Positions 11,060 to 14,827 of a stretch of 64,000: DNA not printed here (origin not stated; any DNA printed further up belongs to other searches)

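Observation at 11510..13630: About 19 acidic-flanked (L/I)P(E/D)WL motifs in a ~700-aa disordered arm behind a double zinc ribbon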

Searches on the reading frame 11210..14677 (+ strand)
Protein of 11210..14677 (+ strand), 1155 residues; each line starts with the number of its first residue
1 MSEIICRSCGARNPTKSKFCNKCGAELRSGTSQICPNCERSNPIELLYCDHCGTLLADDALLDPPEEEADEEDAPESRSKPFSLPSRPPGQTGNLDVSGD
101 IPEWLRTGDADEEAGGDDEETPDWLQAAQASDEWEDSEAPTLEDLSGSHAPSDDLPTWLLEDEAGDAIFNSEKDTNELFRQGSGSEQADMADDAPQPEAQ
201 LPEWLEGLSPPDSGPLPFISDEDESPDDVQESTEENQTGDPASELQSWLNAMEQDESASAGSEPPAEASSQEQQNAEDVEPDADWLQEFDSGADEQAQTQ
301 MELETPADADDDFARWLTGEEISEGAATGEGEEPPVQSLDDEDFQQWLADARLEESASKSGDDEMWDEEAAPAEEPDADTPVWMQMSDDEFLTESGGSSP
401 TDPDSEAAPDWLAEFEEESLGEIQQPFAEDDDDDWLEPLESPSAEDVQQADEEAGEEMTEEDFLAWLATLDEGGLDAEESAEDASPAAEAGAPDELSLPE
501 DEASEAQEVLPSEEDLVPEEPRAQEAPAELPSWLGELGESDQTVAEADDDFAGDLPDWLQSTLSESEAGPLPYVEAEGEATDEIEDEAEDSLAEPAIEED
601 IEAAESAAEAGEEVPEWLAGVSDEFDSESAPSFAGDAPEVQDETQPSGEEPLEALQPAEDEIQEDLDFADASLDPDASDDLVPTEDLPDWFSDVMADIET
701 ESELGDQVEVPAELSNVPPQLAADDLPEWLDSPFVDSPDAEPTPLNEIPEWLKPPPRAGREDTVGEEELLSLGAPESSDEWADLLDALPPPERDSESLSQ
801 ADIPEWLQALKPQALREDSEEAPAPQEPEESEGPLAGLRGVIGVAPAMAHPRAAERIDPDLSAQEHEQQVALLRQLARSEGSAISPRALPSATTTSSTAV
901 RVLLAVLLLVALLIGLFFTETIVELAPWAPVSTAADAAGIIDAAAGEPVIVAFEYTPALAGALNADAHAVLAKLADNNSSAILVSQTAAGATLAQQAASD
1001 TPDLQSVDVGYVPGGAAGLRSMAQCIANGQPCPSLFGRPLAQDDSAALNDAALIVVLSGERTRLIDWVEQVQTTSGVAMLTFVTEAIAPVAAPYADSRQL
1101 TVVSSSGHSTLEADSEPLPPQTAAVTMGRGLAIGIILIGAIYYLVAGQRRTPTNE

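Call 5: search_protein_families(library=pfam, proteins=[window:11210-14677:+], max_evalue=0.01)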
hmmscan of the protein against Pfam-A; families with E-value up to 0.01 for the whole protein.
window:11210-14677:+ (1155 aa): 5 families
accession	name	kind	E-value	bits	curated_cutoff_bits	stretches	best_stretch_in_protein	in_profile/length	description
PF12773.13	DZR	-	6.1e-09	36.4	27.3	1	6-53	1-45/45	Double zinc ribbon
PF13240.11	Zn_Ribbon_1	-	8.2e-09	35.4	25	1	6-27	2-23/23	zinc-ribbon domain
PF24463.1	DUF7577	-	0.00011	22.2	28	1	4-28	3-27/27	Domain of unknown function (DUF7577)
PF18912.6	DZR_2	-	0.00066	19.9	27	0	31-59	20-49/56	Double zinc ribbon domain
PF13248.11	Zn_ribbon_3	-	0.0018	18.1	27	0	2-27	1-26/26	zinc-ribbon domain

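Call 6: search_protein_families(library=ncbifam, proteins=[window:11210-14677:+], max_evalue=0.01)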
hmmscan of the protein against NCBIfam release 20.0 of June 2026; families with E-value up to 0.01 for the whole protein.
window:11210-14677:+ (1155 aa): 2 families
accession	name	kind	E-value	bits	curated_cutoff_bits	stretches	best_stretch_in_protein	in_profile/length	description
NF011149.0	PRK14559.1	equivalog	6.1e-08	31.9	374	1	4-58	2-53/642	serine/threonine phosphatase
NF003161.0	PRK04136.1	equivalog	7.7e-05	22.1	54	1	4-25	15-36/49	50S ribosomal protein L40e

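Call 7: find_homologous_proteins(query=window:11210-14677:+, max_evalue=0.001)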
Query window:11210-14677:+ (1155 aa): 165 proteins with E <= 0.001 among 8000 candidates; the best 120 are listed.
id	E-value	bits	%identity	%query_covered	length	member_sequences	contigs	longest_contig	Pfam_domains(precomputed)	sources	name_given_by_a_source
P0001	0.0e+0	2469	100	100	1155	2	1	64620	PF13240.12,PF12773.14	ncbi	ncbi:MAG: double zinc ribbon domain-containing protein [Chloroflexota bacterium]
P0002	0.0e+0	1612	68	100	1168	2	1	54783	PF12773.14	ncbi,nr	ncbi:MAG TPA: zinc ribbon domain-containing protein [Candidatus Sulfomarinibacteraceae bacterium]|nr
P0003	1.4e-198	681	43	60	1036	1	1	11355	PF13240.12,PF12773.14,PF24463.2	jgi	jgi:ribosomal protein L40E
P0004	1.9e-198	681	40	69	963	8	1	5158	PF13240.12,PF12773.14,PF24463.2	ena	-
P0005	1.2e-162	562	39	64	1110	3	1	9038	PF13240.12,PF12773.14,PF24463.2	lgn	-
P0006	2.9e-160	554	35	100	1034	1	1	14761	PF13240.12,PF12773.14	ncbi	-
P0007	3.9e-156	540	35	100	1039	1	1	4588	PF13240.12,PF12773.14,PF24463.2,PF00641.24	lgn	-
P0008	4.9e-156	540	36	100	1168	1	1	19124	PF13240.12,PF12773.14,PF24463.2,PF00641.24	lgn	-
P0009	5.7e-152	527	34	100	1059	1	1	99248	PF13240.12,PF12773.14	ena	-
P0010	9.8e-150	519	35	70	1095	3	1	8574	PF12773.14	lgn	-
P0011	2.7e-148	514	35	100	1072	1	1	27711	PF12773.14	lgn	-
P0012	3.6e-148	514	34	60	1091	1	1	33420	PF12773.14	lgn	-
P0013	2.2e-142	495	35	100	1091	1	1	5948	PF12773.14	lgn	-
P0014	3.3e-142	494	36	55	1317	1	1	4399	PF13240.12,PF12773.14,PF24463.2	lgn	-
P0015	1.0e-141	493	34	70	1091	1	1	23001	PF12773.14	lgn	-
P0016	1.8e-141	492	41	41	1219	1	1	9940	PF13240.12,PF12773.14,PF24463.2,PF13248.12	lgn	-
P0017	4.3e-134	467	34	99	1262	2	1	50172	PF13240.12,PF12773.14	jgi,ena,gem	-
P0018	8.7e-134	466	33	70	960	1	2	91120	PF13240.12,PF12773.14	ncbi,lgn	-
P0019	1.1e-118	416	41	45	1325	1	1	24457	PF13240.12,PF12773.14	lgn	-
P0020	1.9e-114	402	40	25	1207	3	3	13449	PF13240.12,PF12773.14,PF24463.2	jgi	jgi:ribosomal protein L40E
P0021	4.3e-113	398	36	54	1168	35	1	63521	PF13240.12,PF12773.14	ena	-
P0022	3.0e-110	388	43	19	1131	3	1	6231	PF13240.12,PF12773.14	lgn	-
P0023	1.2e-107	380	32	99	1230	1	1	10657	PF13240.12,PF12773.14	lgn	-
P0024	1.6e-105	373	37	36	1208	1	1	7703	PF13240.12,PF12773.14,PF24463.2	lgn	-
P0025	5.9e-101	358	37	41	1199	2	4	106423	PF13240.12,PF12773.14,PF24463.2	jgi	jgi:hypothetical protein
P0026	3.3e-99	352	34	61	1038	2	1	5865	PF13240.12,PF12773.14,PF24463.2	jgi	jgi:hypothetical protein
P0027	1.3e-97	347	36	45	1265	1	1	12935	PF12773.14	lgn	-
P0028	2.0e-96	343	32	99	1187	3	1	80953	PF13240.12,PF12773.14,PF24463.2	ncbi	-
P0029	9.6e-90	321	37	37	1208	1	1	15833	PF18912.7,PF13240.12,PF12773.14,PF13248.12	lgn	-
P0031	9.9e-85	304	37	36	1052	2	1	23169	PF13240.12,PF12773.14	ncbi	-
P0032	3.8e-84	302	34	41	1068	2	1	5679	PF13240.12,PF12773.14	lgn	-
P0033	2.1e-81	293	36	36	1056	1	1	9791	PF13240.12,PF12773.14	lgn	-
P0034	2.6e-80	289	35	36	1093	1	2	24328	PF13240.12,PF12773.14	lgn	-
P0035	4.0e-80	289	32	54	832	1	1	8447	PF13240.12,PF12773.14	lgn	-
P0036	1.5e-78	283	32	40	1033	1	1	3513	PF13240.12,PF12773.14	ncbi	-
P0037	9.4e-78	281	34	36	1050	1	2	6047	PF13240.12,PF12773.14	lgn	-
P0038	4.7e-77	279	31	42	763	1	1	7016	PF12773.14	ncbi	ncbi:MAG: double zinc ribbon domain-containing protein, partial [Chloroflexota bacterium]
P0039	8.9e-77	278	33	42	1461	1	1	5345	PF13240.12,PF12773.14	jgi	jgi:hypothetical protein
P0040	5.8e-74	268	42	14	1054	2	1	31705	PF13240.12,PF12773.14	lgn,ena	-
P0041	1.1e-67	248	31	65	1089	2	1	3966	PF13240.12,PF12773.14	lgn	-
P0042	1.7e-67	247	44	9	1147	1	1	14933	PF13240.12,PF12773.14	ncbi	-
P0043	5.4e-67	245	38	48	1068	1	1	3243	PF13240.12,PF12773.14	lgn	-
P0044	5.1e-66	242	35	61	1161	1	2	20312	PF13240.12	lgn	-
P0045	2.4e-64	236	45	10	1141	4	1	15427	PF13240.12,PF12773.14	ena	-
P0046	3.1e-64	236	30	95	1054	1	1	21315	PF13240.12,PF12773.14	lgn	-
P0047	3.9e-64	236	37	32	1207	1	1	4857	PF13240.12,PF12773.14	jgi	-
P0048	4.6e-62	229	31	42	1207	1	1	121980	PF13240.12,PF12773.14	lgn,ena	-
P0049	6.0e-62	229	32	32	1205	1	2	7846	PF13240.12,PF12773.14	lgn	-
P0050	6.4e-62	228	38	51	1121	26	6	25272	PF13240.12,PF12773.14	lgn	-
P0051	3.1e-60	223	37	31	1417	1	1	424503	PF13240.12,PF12773.14,PF24463.2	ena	-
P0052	7.6e-59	218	39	32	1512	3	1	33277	PF13240.12,PF12773.14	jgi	jgi:hypothetical protein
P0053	3.2e-58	216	30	44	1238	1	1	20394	PF13240.12,PF12773.14,PF13248.12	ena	-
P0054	6.1e-55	205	36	30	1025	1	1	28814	PF13240.12,PF12773.14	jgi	jgi:hypothetical protein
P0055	1.6e-53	201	38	29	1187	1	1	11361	PF13240.12,PF12773.14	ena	-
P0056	1.5e-52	197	34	39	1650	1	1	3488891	PF13240.12,PF12773.14,PF13248.12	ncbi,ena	-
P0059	3.2e-37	147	28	54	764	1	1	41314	PF13240.12,PF12773.14,PF24463.2,PF13248.12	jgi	-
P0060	1.5e-31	128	37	36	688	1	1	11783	PF13240.12,PF12773.14,PF24463.2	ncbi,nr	ncbi:MAG: zinc ribbon domain-containing protein, partial [Anaerolineae bacterium]|nr:zinc ribbon dom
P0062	1.6e-26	111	38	12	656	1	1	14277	PF13240.12,PF12773.14,PF24463.2,PF13248.12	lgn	-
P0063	9.4e-26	109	28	52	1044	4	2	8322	PF13240.12,PF12773.14,PF24463.2,PF13248.12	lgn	-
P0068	5.1e-20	90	25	55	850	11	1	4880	PF13240.12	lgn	-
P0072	2.6e-19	87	30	31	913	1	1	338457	PF13240.12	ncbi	-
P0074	2.7e-19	87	30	18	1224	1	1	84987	PF13240.12,PF12773.14,PF24463.2,PF13248.12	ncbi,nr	ncbi:MAG: zinc ribbon domain-containing protein [Anaerolineae bacterium]|nr:zinc ribbon domain-conta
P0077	1.1e-18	85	26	99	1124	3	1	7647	PF13240.12,PF12773.14,PF24463.2,PF13248.12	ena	-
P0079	1.2e-18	85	27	99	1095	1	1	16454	PF13240.12,PF12773.14,PF13248.12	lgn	-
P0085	6.6e-17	79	27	30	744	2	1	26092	PF13240.12,PF12773.14,PF24463.2,PF13248.12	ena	-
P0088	1.4e-16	78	27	30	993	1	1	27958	PF13240.12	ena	-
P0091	6.6e-16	76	25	79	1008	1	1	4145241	-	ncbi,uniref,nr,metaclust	ncbi:hypothetical protein LARV_03159 [Longilinea arvoryzae]|uniref:Zinc ribbon domain-containing pro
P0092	1.1e-15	75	29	30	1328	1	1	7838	PF13240.12,PF12773.14,PF13248.12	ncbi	-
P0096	3.3e-15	74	25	30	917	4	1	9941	PF13240.12,PF12773.14,PF24463.2,PF13248.12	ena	-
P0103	1.5e-14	72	29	40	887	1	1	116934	PF13240.12,PF12773.14,PF24463.2,PF13248.12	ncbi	-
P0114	1.4e-13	68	26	40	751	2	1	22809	PF13240.12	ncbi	-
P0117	6.5e-13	66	27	31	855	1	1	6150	PF13240.12,PF12773.14,PF24463.2,PF13248.12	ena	-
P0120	1.6e-12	65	33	14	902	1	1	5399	PF13240.12,PF12773.14,PF24463.2,PF13248.12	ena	-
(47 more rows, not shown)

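Call 13: find_encoding_contigs(protein=P0091, flank=10000, max_places=2)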
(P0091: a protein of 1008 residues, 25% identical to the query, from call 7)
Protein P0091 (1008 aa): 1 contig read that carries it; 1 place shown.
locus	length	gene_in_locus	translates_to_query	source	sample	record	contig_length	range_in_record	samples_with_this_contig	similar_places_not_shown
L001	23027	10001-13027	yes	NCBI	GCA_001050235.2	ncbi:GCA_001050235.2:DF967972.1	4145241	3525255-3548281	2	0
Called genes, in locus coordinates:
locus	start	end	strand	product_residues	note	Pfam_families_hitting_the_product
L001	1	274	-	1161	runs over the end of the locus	PF13231:PMT_2, PF08450:SGL (weak), PF01436:NHL (weak), PF24684:Vgb_lyase (weak), PF01436:NHL, PF08450:SGL (weak), PF24684:Vgb_lyase, PF01436:NHL, +4 more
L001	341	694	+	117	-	-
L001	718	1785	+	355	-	PF13419:HAD_2, PF00702:Hydrolase, PF13242:Hydrolase_like (weak), PF01966:HD (weak)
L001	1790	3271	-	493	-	PF13354:Beta-lactamase2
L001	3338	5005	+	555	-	PF00027:cNMP_binding, PF03703:bPH_2 (faint)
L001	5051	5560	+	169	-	PF01327:Pep_deformylase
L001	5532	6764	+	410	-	PF02463:SMC_N, PF13175:AAA_15, PF13476:AAA_23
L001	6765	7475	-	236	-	PF02527:GidB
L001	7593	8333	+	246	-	PF02585:PIG-L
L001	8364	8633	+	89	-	-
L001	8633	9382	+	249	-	PF20539:DUF6754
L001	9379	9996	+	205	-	-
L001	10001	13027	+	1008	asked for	-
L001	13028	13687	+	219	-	-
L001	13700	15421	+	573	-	PF13941:MutL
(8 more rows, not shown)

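Call 14: find_encoding_contigs(protein=P0056, flank=10000, max_places=2)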
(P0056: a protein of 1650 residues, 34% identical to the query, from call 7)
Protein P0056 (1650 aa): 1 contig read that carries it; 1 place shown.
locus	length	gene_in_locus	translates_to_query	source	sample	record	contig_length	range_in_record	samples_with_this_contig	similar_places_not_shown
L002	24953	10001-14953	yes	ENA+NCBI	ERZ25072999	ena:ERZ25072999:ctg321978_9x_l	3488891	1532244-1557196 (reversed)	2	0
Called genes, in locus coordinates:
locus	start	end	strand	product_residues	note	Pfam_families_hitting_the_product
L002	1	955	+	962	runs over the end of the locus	PF01565:FAD_binding_4, PF02913:FAD-oxidase_C, PF13183:Fer4_8, PF13534:Fer4_17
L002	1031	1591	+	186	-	PF00756:Esterase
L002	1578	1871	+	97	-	-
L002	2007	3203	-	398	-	PF10509:GalKase_gal_bdg, PF00288:GHMP_kinases_N, PF08544:GHMP_kinases_C (weak)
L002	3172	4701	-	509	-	PF13231:PMT_2 (weak)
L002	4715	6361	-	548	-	PF13625:Helicase_C_3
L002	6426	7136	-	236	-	-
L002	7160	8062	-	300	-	PF00781:DAGK_cat, PF19279:YegS_C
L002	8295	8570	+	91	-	-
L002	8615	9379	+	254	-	PF20539:DUF6754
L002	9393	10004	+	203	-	-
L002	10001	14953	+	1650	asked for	PF12773:DZR, PF13240:Zn_Ribbon_1 (faint), PF13248:Zn_ribbon_3 (faint)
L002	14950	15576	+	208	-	-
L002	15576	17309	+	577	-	PF13941:MutL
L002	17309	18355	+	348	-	-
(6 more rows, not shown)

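Call 70: search_protein_families(library=padloc, proteins=[window:11210-14677:+], max_evalue=0.01)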
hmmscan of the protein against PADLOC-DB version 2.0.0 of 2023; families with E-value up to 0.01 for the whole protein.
window:11210-14677:+ (1155 aa): 0 families
